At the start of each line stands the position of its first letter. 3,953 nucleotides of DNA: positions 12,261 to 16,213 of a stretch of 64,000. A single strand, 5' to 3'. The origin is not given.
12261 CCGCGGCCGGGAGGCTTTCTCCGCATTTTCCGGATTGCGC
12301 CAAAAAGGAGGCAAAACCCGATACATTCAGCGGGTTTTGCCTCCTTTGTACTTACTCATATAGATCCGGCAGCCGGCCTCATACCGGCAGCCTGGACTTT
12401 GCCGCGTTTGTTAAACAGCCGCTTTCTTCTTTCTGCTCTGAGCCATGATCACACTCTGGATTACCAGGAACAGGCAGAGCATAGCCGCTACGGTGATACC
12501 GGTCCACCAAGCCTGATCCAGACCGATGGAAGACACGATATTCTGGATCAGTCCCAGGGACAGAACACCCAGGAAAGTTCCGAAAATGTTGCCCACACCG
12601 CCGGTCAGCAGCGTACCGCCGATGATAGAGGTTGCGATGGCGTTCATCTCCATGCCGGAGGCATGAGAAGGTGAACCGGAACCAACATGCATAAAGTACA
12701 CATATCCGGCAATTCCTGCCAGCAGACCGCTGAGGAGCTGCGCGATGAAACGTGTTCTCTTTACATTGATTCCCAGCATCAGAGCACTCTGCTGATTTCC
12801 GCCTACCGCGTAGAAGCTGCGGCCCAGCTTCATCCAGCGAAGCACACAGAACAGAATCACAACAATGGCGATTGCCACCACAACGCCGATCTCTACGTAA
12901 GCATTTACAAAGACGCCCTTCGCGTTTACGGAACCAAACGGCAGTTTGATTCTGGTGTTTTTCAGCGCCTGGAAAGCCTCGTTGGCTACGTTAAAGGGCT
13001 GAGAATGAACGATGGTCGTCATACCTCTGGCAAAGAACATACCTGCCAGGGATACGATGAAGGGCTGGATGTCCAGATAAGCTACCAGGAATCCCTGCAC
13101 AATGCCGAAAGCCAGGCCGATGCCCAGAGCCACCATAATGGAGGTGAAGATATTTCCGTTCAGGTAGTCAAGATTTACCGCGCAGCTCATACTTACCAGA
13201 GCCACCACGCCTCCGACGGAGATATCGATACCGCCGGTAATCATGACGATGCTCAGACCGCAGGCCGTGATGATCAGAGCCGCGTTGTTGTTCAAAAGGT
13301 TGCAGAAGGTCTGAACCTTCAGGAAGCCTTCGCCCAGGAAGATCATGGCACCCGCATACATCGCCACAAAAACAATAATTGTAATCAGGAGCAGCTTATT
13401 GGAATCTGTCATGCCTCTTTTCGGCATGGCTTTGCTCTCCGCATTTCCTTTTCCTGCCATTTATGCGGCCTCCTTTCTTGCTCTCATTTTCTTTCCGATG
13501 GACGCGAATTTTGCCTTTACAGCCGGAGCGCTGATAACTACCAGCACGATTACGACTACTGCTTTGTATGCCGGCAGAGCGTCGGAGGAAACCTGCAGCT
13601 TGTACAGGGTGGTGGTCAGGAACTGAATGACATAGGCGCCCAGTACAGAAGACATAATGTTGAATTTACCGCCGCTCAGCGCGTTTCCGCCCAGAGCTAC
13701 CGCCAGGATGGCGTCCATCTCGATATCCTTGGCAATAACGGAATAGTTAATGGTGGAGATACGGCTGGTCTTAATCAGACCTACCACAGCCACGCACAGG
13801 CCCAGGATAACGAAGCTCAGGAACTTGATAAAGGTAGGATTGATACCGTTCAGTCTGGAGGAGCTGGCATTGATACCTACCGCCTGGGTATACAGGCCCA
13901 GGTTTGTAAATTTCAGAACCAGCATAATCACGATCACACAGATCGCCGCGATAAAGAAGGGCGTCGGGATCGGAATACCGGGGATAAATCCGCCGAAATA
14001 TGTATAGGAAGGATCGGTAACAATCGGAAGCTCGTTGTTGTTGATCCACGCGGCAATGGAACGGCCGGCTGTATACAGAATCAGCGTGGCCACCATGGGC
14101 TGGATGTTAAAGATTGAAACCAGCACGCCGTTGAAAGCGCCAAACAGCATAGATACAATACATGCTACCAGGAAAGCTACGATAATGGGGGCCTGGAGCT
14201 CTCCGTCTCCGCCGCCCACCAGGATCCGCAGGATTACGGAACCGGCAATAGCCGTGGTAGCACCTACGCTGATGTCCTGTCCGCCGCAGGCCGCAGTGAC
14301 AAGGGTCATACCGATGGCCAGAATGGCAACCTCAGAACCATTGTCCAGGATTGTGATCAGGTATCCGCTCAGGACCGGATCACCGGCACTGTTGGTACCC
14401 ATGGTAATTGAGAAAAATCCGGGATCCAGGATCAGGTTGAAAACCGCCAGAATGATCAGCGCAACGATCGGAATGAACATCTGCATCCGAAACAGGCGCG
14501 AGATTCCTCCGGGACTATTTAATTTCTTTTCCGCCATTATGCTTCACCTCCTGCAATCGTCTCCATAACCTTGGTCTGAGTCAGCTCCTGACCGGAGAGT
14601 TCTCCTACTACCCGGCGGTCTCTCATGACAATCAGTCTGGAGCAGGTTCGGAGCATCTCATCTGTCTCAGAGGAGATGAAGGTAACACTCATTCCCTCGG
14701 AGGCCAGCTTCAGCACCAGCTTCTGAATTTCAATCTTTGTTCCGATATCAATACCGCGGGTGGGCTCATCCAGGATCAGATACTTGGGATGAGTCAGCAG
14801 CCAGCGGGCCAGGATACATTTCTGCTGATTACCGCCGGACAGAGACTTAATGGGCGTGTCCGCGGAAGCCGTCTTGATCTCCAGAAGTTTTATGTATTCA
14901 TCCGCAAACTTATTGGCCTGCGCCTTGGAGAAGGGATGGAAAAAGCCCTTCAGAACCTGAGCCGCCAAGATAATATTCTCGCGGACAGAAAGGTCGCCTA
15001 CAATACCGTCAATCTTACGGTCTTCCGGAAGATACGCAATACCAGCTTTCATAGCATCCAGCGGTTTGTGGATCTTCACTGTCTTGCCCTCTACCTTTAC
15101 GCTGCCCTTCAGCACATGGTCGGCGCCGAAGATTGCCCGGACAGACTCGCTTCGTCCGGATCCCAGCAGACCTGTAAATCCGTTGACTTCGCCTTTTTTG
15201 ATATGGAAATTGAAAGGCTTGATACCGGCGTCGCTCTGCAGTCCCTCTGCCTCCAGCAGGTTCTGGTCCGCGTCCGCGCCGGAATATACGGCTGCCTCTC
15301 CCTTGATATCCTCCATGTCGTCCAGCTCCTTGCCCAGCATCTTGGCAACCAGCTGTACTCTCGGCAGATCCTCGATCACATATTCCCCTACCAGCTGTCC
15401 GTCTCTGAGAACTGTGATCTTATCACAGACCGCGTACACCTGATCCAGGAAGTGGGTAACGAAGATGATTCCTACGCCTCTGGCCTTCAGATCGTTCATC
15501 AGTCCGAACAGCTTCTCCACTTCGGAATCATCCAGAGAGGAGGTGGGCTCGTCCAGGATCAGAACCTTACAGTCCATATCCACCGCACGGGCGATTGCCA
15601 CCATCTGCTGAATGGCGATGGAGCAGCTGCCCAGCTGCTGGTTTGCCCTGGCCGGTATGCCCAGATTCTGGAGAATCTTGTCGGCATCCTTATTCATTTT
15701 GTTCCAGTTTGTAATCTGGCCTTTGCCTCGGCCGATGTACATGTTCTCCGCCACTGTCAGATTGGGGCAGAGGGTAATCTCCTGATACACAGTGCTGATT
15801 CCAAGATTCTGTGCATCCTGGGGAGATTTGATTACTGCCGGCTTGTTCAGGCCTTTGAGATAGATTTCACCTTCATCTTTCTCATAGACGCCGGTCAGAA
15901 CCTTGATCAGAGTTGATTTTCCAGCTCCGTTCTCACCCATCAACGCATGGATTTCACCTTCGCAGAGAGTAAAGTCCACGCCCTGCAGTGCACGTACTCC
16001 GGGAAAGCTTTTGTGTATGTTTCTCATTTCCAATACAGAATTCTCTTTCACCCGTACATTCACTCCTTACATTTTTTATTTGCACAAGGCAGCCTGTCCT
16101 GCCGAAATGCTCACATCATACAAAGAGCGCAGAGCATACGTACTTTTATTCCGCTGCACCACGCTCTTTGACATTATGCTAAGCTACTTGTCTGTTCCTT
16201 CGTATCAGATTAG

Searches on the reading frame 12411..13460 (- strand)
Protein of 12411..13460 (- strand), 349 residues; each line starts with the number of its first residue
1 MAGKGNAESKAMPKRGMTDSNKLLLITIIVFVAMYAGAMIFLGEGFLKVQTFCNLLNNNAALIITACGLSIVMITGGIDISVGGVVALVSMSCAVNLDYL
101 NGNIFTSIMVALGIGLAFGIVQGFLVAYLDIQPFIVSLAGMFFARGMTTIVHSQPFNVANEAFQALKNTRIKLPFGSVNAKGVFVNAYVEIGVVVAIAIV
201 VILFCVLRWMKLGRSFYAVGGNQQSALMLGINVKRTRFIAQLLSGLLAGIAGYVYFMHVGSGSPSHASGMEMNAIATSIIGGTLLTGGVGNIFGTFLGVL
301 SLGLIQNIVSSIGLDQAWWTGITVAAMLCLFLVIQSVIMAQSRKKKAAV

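Call 78: search_protein_families(library=pfam, proteins=[window:12411-13460:-], max_evalue=0.00001)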
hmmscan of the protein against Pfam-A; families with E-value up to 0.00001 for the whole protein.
window:12411-13460:- (349 aa): 1 family
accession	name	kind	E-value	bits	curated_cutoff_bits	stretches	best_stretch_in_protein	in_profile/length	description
PF02653.21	BPD_transp_2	-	2.5e-38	132.2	26.8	1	54-330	4-267/269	Branched-chain amino acid transport system / permease component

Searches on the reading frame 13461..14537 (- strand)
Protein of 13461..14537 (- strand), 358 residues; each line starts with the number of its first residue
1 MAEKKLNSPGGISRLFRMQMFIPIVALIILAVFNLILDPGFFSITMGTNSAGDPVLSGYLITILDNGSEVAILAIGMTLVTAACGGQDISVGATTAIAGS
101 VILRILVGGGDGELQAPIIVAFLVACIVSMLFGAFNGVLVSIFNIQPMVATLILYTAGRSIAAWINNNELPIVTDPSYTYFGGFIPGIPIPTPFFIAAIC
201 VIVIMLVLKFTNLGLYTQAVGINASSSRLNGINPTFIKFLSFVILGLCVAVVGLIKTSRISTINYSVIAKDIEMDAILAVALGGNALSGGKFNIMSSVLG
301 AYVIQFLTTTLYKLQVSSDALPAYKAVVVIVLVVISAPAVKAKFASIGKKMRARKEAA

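Call 78: search_protein_families(library=pfam, proteins=[window:13461-14537:-], max_evalue=0.00001)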
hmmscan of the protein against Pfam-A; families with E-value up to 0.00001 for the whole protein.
window:13461-14537:- (358 aa): 1 family
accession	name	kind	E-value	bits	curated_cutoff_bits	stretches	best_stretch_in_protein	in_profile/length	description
PF02653.21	BPD_transp_2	-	2.3e-30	106.1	26.8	1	61-335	3-267/269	Branched-chain amino acid transport system / permease component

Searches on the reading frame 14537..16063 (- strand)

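Call 78: search_protein_families(library=pfam, proteins=[window:14537-16063:-], max_evalue=0.00001)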
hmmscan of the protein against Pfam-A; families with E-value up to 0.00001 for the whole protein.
window:14537-16063:- (508 aa): 2 families
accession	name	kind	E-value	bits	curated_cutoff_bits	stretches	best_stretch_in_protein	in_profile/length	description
PF00005.33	ABC_tran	-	2.5e-55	187.3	25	2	26-175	1-137/137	ABC transporter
PF13304.12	AAA_21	-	3.7e-10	40.8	27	0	164-204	255-298/304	AAA domain, putative AbiEii toxin, Type IV TA system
